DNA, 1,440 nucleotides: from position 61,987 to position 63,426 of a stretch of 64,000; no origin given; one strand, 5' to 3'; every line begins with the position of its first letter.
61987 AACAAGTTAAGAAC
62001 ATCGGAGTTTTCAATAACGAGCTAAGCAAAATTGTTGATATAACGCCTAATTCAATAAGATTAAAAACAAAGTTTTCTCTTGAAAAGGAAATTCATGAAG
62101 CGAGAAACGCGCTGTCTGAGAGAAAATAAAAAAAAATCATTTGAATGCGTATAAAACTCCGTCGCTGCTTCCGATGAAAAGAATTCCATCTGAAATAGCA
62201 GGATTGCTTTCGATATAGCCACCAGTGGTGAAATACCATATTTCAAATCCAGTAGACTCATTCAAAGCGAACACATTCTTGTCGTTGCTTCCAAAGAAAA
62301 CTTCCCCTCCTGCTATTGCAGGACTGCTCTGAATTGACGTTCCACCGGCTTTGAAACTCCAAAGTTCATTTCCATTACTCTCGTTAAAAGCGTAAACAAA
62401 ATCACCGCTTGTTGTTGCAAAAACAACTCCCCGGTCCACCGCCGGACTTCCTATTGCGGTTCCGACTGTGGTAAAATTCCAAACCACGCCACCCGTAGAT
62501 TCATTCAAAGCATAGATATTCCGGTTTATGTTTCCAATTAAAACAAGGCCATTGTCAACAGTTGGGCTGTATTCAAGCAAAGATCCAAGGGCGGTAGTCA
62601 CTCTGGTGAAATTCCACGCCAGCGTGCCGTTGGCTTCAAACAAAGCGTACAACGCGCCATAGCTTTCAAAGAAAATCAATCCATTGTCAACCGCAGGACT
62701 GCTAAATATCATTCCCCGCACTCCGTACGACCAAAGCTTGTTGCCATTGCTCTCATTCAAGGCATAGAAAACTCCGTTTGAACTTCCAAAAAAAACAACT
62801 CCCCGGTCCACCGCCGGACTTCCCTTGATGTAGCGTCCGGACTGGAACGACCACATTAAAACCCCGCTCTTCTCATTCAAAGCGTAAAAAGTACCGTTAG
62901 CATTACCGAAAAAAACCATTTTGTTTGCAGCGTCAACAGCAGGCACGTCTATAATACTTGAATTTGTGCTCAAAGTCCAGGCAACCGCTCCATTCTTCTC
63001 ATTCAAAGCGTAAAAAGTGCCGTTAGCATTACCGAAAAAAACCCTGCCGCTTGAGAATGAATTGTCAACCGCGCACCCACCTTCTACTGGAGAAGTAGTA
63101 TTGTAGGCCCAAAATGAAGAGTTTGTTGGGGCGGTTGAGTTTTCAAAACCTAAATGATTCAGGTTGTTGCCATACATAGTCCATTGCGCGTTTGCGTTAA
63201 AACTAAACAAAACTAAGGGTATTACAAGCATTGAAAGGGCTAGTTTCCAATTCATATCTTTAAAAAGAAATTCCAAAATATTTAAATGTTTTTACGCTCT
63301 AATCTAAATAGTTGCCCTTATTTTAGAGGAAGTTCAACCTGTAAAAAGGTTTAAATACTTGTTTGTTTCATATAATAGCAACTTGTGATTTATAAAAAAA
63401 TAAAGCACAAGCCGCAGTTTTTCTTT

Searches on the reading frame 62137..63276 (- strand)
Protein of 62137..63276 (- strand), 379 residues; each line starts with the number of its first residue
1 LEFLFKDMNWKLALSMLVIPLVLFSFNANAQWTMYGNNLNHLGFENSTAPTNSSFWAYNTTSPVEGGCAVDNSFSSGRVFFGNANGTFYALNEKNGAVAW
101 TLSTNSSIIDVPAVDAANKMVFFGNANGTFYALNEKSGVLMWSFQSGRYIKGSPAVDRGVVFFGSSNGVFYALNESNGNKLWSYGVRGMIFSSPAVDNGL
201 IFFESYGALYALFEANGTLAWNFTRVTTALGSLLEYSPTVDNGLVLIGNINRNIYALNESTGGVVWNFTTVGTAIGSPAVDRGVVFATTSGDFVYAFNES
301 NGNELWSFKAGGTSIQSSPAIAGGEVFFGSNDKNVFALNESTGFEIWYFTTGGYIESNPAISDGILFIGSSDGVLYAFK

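Call 20: search_protein_families(library=pfam, proteins=[window:62137-63276:-], max_evalue=0.001)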
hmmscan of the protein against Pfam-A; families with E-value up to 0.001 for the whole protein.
window:62137-63276:- (379 aa): 4 families
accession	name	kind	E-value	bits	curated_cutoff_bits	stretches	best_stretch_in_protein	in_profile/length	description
PF13570.13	Beta-prop_ACSF4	-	4.5e-52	177.9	133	2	51-224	80-252/329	Beta-alanine-activating enzyme, beta-propeller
PF13360.13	PQQ_2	-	2.6e-48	165.2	27.6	3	209-374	5-180/233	Outer membrane protein assembly factor BamB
PF01011.28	PQQ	-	1.1e-13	51.2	26.7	0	313-353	47-87/595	Glucose/ethanol/alcohol dehydrogenase, beta-propeller domain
PF25292.1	Beta-prop_CGLA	-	4e-12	46.7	26.8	0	121-146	47-71/316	Lambda-carrageenase beta-propeller domain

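Call 92: find_encoding_contigs(protein=window:62137-63276:-, flank=10000, max_places=1)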
Protein window:62137-63276:- (379 aa): no gene with exactly this product is on record in the collection.
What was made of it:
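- Tried and rejected: The right-end protein was not on record (call 92).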
